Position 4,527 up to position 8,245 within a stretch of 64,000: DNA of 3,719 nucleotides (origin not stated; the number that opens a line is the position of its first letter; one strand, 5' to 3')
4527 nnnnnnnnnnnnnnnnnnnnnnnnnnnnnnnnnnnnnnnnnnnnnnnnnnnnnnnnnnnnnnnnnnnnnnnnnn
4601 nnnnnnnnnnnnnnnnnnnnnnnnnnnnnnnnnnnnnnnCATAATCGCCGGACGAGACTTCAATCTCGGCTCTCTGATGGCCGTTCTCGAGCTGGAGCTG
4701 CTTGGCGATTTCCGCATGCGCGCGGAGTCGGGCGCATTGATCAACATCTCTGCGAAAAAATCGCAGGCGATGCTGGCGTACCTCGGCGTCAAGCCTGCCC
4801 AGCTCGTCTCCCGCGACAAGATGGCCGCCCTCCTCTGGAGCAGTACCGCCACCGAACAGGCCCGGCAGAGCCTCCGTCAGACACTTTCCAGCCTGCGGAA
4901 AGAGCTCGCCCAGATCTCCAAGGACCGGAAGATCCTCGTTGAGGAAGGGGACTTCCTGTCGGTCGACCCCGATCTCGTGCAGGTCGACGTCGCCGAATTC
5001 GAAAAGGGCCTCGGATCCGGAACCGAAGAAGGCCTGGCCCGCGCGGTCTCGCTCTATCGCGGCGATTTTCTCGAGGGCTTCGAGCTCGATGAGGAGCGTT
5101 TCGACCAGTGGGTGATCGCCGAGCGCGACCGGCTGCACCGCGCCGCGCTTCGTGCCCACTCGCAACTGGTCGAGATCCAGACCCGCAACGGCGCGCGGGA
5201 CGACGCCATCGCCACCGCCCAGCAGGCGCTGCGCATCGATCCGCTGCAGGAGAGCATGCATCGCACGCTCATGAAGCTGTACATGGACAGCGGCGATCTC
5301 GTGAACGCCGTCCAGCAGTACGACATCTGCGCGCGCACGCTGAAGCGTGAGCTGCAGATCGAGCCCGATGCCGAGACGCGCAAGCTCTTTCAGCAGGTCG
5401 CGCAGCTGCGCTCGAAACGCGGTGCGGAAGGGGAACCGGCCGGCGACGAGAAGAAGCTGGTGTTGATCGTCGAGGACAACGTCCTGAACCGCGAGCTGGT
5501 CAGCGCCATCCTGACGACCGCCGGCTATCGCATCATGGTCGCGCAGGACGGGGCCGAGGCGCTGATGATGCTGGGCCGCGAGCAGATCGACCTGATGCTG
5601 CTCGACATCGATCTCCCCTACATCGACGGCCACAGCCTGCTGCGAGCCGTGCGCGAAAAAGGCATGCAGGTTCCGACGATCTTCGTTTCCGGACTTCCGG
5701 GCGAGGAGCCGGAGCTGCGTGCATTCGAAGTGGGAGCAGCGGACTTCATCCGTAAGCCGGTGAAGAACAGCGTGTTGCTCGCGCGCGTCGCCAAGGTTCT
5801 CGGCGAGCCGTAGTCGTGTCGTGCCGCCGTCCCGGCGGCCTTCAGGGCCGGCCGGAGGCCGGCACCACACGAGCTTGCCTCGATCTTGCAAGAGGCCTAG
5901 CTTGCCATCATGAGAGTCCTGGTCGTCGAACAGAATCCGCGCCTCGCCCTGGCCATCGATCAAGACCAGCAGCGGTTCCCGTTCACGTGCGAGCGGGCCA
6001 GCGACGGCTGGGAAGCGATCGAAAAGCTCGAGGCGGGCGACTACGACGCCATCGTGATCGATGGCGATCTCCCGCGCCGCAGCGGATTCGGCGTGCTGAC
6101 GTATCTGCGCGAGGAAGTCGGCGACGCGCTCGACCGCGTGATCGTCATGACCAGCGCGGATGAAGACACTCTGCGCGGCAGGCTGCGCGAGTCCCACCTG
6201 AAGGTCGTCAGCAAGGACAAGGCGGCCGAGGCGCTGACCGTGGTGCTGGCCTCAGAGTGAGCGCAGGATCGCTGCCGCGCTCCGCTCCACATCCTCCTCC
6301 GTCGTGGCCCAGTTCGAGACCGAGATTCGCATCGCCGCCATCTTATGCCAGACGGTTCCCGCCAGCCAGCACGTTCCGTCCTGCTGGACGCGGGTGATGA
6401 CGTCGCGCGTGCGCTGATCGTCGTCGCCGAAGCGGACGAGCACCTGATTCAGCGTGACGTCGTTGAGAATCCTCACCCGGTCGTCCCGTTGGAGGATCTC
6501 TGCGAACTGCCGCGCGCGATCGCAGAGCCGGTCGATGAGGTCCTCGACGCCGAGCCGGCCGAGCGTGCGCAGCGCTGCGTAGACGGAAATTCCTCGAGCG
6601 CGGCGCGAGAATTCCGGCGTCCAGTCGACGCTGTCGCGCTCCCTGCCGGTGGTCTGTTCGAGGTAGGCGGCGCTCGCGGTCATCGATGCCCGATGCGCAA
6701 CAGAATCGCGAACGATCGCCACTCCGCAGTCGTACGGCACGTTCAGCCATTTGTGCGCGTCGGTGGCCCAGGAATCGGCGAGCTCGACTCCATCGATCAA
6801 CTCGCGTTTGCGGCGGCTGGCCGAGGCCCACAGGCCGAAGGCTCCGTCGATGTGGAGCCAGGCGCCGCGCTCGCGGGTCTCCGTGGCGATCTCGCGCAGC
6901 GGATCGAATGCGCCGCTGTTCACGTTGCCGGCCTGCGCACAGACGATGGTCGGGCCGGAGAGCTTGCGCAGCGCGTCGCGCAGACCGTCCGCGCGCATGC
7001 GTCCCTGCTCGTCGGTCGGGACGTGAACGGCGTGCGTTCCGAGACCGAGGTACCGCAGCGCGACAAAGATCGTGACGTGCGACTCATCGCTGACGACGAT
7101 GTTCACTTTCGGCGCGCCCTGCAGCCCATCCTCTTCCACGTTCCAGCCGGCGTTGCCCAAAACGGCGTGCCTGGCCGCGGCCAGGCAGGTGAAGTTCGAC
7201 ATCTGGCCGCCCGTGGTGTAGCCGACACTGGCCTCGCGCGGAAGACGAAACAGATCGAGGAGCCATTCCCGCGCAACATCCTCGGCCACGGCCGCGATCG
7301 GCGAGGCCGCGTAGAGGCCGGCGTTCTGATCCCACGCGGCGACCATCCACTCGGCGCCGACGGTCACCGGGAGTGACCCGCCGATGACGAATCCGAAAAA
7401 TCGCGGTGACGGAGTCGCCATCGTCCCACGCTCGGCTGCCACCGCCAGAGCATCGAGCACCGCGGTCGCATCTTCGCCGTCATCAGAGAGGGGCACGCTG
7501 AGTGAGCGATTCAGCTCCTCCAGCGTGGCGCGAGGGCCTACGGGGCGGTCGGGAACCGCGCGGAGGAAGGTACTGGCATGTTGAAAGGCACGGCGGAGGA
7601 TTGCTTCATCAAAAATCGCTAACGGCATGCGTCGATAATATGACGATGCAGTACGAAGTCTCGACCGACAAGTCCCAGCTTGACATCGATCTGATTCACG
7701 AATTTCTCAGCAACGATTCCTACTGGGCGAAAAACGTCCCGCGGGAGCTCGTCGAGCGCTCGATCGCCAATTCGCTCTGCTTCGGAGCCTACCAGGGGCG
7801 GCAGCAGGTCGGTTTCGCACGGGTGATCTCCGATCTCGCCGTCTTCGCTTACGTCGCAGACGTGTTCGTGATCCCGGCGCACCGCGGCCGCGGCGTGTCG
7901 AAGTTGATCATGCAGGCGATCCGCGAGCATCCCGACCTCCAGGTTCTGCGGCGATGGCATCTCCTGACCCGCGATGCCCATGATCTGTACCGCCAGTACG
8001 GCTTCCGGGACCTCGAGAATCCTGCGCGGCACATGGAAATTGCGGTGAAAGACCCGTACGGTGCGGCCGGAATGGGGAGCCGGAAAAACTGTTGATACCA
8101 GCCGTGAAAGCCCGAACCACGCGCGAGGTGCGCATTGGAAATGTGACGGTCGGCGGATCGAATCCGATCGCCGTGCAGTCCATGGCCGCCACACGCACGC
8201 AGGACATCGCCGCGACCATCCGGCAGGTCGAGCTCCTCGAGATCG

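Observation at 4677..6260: SARP (wHTH-BTAD) regulator fused to a C-terminal receiver, followed by an orphan atypical receiver and preceded by a patatin lipase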

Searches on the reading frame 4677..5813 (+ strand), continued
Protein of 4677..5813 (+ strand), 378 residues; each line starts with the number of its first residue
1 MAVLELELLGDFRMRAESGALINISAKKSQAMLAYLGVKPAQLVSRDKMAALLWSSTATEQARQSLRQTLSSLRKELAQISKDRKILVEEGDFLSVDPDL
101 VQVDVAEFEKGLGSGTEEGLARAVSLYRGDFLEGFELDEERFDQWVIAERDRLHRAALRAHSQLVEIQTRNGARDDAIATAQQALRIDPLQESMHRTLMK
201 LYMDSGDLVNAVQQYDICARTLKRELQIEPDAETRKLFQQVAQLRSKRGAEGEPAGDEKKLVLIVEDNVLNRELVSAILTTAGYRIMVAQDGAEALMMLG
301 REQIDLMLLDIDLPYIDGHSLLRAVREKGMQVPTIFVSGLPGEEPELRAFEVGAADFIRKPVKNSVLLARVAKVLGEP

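Call 64: find_encoding_contigs(protein=P0367, flank=6000, max_places=1)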
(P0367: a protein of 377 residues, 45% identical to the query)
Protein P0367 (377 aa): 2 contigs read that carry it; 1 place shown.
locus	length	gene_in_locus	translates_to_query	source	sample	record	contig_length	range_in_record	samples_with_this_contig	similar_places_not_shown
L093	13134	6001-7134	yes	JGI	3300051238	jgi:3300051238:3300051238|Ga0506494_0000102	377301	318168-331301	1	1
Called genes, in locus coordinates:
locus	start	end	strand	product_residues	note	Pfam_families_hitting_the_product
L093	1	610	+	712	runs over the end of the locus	PF04945:YHS, PF19335:HMBD, PF00122:E1-E2_ATPase, PF00702:Hydrolase, PF08282:Hydrolase_3 (weak)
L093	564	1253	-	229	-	PF05742:TANGO2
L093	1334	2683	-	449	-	PF00501:AMP-binding, PF13193:AMP-binding_C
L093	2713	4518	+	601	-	PF02922:CBM_48 (faint), PF00128:Alpha-amylase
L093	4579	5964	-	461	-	PF03448:MgtE_N, PF00571:CBS (weak), PF01769:MgtE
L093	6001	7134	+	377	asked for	PF00486:Trans_reg_C (faint), PF03704:BTAD, PF00072:Response_reg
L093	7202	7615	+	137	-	PF18936:DUF5684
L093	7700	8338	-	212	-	PF06271:RDD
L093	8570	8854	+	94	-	-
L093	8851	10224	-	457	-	PF00282:Pyridoxal_deC, PF01212:Beta_elim_lyase, PF00266:Aminotran_5 (weak)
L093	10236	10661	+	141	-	PF13673:Acetyltransf_10, PF00583:Acetyltransf_1, PF13508:Acetyltransf_7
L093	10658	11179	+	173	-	-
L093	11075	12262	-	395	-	PF00487:FA_desaturase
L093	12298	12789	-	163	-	-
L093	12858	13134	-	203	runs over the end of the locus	-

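Call 65: find_encoding_contigs(protein=P0315, flank=6000, max_places=1)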
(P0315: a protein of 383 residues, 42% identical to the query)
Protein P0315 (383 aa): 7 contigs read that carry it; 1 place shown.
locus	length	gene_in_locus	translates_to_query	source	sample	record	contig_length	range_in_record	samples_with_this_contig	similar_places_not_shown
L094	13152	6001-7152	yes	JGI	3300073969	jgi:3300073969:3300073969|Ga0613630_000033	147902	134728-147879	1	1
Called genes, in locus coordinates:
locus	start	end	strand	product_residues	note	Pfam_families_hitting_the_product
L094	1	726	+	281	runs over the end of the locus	PF01569:PAP2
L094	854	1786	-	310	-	PF01145:Band_7, PF16200:Band_7_C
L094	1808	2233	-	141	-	PF01957:NfeD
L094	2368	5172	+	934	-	PF07676:PD40 (faint), PF26549:Tricorn_N (faint), PF26550:Tricorn_2nd (weak)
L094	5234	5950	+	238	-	PF07238:PilZ (weak)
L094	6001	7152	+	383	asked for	PF03704:BTAD, PF00072:Response_reg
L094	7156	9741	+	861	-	PF00512:HisKA, PF02518:HATPase_c, PF00072:Response_reg, PF01627:Hpt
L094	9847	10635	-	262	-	PF00106:adh_short, PF08659:KR (weak), PF13561:adh_short_C2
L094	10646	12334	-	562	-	PF01019:G_glu_transpept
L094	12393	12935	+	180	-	PF00565:SNase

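Call 66: find_encoding_contigs(protein=P0316, flank=6000, max_places=1)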
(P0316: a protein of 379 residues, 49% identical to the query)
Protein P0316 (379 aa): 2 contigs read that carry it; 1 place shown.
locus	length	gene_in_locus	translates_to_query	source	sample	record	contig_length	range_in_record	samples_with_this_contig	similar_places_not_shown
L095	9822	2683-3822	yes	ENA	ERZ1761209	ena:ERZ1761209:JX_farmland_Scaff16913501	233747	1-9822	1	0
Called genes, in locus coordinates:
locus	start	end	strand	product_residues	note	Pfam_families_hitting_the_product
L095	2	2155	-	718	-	?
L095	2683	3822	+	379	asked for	PF03704:BTAD, PF00072:Response_reg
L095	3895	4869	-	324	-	PF01012:ETF, PF00766:ETF_alpha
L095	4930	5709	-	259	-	PF01012:ETF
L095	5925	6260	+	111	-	PF17209:Hfq (weak), PF21979:Hfq_1 (weak)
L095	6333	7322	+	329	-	PF04166:PdxA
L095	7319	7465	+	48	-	-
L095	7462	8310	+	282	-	PF00892:EamA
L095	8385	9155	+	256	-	PF01975:SurE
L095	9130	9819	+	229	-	PF01135:PCMT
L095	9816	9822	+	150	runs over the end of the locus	-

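Call 69: search_protein_families(library=padloc, proteins=[window:4677-5813:+], max_evalue=0.001)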
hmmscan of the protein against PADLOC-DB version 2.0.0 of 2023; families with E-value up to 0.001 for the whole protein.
window:4677-5813:+ (378 aa): 3 families
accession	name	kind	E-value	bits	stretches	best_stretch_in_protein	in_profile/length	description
PDLC04725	PDC-M60B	-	5.6e-06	24.3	1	260-318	4-64/158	-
PDLC04055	PD-T4-6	-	1.3e-05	22.2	1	213-375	320-483/496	-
PDLC00405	SduA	-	2.4e-05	22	1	258-320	5-67/323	DUF4263 domain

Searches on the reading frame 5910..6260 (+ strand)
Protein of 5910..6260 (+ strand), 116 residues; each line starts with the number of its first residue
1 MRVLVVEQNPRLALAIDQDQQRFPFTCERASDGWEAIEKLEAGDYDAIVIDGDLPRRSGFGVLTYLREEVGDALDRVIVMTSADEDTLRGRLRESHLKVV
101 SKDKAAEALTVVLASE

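Call 4: search_protein_families(library=pfam, proteins=[window:5910-6260:+], max_evalue=0.01)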
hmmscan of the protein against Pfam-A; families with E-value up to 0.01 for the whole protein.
window:5910-6260:+ (116 aa): 1 family
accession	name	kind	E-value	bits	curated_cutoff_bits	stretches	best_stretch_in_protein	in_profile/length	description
PF00072.30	Response_reg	-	9.5e-11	42.3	30.2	1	3-110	1-107/111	Response regulator receiver domain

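Call 5: search_protein_families(library=ncbifam, proteins=[window:5910-6260:+], max_evalue=0.01)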
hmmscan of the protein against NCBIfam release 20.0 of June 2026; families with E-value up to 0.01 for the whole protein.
window:5910-6260:+ (116 aa): 38 families (the best 25 are shown)
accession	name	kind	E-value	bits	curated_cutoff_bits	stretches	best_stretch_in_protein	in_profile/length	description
NF041734.1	resp_reg_RppA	equivalog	3.2e-07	29.9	250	1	1-85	1-85/229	two-component system response regulator RppA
NF045991.1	RespRegCtrARhodob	equivalog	3.3e-07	30.3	350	1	1-83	1-81/224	response regulator transcription factor CtrA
NF012023.0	PRK15479.1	equivalog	4.9e-07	29.5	337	1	1-82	1-80/224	transcriptional regulator TctD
TIGR01387.1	cztR_silR_copR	subfamily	1e-06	28.6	279.2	1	3-85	1-81/218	heavy metal response regulator transcription factor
NF007928.2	PRK10643.1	equivalog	1.2e-06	28.3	330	1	1-84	1-82/216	two-component system response regulator PmrA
NF041947.1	LuxQ_Vibrio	equivalog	1.7e-06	26.2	1200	1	2-72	724-794/843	quorum-sensing autoinducer 2 sensor kinase/phosphatase LuxQ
NF041733.1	resp_reg_CseB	equivalog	5.3e-06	26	350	1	2-87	2-83/228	two-component system response regulator CseB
NF007901.0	PRK10610.1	equivalog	7.3e-06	26.1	189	1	27-81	33-87/129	chemotaxis response regulator CheY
NF007663.1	PRK10336.1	equivalog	3e-05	23.9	345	1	1-91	1-87/219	quorum sensing response regulator transcription factor QseB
NF012227.0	AdeR_RR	equivalog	4.4e-05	23.1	340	1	3-86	14-94/239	efflux system response regulator transcription factor AdeR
TIGR02154.1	PhoB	equivalog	4.9e-05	22.8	296.2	1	2-85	4-87/226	phosphate regulon transcriptional regulator PhoB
NF007935.0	PRK10651.1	equivalog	5.2e-05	22.5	250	1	4-86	10-93/216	two-component system response regulator NarL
NF008302.0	PRK11091.1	equivalog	5.5e-05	21.5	838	1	27-113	552-639/779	aerobic respiration two-component sensor histidine kinase ArcB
NF008296.0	PRK11083.1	equivalog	6.5e-05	22.4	273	1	2-85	5-85/228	two-component system response regulator CreB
NF033118.1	vanR-O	exception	7e-05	22.4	505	1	1-69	4-72/233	vancomycin resistance response regulator transcription factor VanR-O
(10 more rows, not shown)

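Call 69: search_protein_families(library=padloc, proteins=[window:5910-6260:+], max_evalue=0.001)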
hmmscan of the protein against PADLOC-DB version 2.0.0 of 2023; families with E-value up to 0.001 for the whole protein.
window:5910-6260:+ (116 aa): 0 families

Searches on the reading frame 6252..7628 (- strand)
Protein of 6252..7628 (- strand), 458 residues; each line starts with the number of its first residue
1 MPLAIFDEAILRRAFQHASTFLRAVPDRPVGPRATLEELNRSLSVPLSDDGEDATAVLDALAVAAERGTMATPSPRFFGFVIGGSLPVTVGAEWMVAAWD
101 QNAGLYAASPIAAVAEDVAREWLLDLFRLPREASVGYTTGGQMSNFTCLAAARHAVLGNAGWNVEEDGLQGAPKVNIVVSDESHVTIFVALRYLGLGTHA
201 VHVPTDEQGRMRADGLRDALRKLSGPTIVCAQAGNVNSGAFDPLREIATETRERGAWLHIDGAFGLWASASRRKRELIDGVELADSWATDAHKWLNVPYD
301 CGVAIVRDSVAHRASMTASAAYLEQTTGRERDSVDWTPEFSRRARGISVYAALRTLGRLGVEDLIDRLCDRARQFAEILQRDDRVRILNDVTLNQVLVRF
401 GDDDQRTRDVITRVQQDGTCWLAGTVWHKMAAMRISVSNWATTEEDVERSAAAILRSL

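Call 4: search_protein_families(library=pfam, proteins=[window:6252-7628:-], max_evalue=0.01)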
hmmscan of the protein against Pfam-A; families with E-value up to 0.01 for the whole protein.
window:6252-7628:- (458 aa): 3 families
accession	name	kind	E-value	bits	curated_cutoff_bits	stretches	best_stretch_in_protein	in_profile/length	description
PF00282.25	Pyridoxal_deC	-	1.8e-46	159.1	27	1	43-397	8-371/375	Pyridoxal-dependent decarboxylase conserved domain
PF00266.25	Aminotran_5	-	6.4e-09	35.7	21.5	1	173-448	87-369/371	Aminotransferase class-V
PF01212.27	Beta_elim_lyase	-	4.7e-05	23.3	27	1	175-316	72-222/288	Beta-eliminating lyase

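Call 5: search_protein_families(library=ncbifam, proteins=[window:6252-7628:-], max_evalue=0.01)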
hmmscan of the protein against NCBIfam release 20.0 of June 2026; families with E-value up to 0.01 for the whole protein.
window:6252-7628:- (458 aa): 10 families
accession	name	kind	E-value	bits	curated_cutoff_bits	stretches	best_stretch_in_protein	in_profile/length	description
NF052646.1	DABADecarRhbB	equivalog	4.3e-45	154.2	900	1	47-453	70-477/491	L-2,4-diaminobutyrate decarboxylase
TIGR03799.1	NOD_PanD_pyr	equivalog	2.6e-38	131.7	606.1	1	137-402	164-439/522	pyridoxal-dependent aspartate 1-decarboxylase PanP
TIGR03812.1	tyr_de_CO2_Arch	equivalog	1.6e-13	50.2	299.4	1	125-441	70-360/375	tyrosine decarboxylase MfnA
NF002748.0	PRK02769.1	equivalog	1.9e-09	36.7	305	1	122-393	73-324/382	histidine decarboxylase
TIGR03235.1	DNA_S_dndA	equivalog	4.3e-08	32.8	480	1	174-312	88-218/353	cysteine desulfurase DndA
TIGR03402.1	FeS_nifS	equivalog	1.9e-05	23.6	530.75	1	174-264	86-175/379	cysteine desulfurase NifS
TIGR03403.1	nifS_epsilon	equivalog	0.00021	20.3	587.7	1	167-262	83-177/382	NifS family cysteine desulfurase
TIGR03811.1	tyr_de_CO2_Ent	equivalog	0.0037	15.8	905.3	0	179-269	227-327/608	tyrosine decarboxylase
TIGR01979.1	sufS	subfamily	0.0047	15.8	475.1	0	176-266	110-200/403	SufS family cysteine desulfurase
TIGR01977.1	am_tr_V_EF2568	hypoth_equivalog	0.008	15.2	377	0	175-389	87-296/376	cysteine desulfurase family protein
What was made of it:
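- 6252..7628 (-): Neighbour: group II PLP-dependent decarboxylase of unknown specificity, convergent with the small receiver (9-bp overlap). Its own TATTAT box is at 7635-7640(-), 6 nt before the ATG. NCBIfam diaminobutyrate decarboxylase scores 154 bits against a cut-off of 900 (calls 4, 5).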

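Call 69: search_protein_families(library=padloc, proteins=[window:6252-7628:-], max_evalue=0.001)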
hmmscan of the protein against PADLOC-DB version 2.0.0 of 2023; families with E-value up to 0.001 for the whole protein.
window:6252-7628:- (458 aa): 2 families
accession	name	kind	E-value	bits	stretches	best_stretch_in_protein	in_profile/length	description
PDLC02759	SspA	-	9.8e-07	26.4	1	175-263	87-174/374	SspA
PDLC02657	DndA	-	1.3e-06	26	1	176-263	90-176/372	DndA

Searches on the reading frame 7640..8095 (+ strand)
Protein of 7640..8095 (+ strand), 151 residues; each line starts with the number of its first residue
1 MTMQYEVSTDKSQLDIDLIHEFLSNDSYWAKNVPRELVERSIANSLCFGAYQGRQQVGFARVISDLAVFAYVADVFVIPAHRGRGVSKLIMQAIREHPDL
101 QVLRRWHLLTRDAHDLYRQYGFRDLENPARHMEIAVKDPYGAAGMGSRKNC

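Call 4: search_protein_families(library=pfam, proteins=[window:7640-8095:+], max_evalue=0.01)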
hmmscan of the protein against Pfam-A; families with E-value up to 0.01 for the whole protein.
window:7640-8095:+ (151 aa): 3 families
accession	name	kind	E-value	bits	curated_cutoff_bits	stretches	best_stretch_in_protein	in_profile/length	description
PF13508.13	Acetyltransf_7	-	3.5e-12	47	27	1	44-123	2-83/84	Acetyltransferase (GNAT) domain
PF13673.13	Acetyltransf_10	-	5e-09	36.7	23.6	1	34-129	18-114/128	Acetyltransferase (GNAT) domain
PF00583.31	Acetyltransf_1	-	1.8e-08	35.1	20.7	1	21-122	6-116/116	Acetyltransferase (GNAT) family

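Call 5: search_protein_families(library=ncbifam, proteins=[window:7640-8095:+], max_evalue=0.01)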
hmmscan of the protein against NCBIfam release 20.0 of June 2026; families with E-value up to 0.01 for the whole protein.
window:7640-8095:+ (151 aa): 7 families
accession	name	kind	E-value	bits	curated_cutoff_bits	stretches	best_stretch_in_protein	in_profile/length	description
NF040501.1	resist_ArsN2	equivalog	2.6e-06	27.1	125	1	70-126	49-105/133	arsenic resistance N-acetyltransferase ArsN2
NF007853.0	PRK10562.1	equivalog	1.6e-05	25.2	125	1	20-126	25-124/146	N-acetyltransferase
NF000359.1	sat3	exception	0.0004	20.5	360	1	36-123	61-153/180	streptothricin N-acetyltransferase Sat3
TIGR01575.1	rimI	equivalog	0.00073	19.7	86.4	1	27-126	12-116/132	ribosomal protein S18-alanine N-acetyltransferase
NF007807.0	PRK10514.1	equivalog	0.0012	18.8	134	1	16-123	24-123/147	acetyltransferase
NF000110.2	AAC_6p_If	exception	0.0033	17.6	300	1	69-96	72-99/144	aminoglycoside N-acetyltransferase AAC(6')-If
NF000482.1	AAC_3_XI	exception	0.0038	17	300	1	69-131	75-141/148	aminoglycoside N-acetyltransferase AAC(3)-XI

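Call 69: search_protein_families(library=padloc, proteins=[window:7640-8095:+], max_evalue=0.001)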
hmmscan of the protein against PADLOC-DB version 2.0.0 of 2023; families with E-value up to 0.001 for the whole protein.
window:7640-8095:+ (151 aa): 0 families
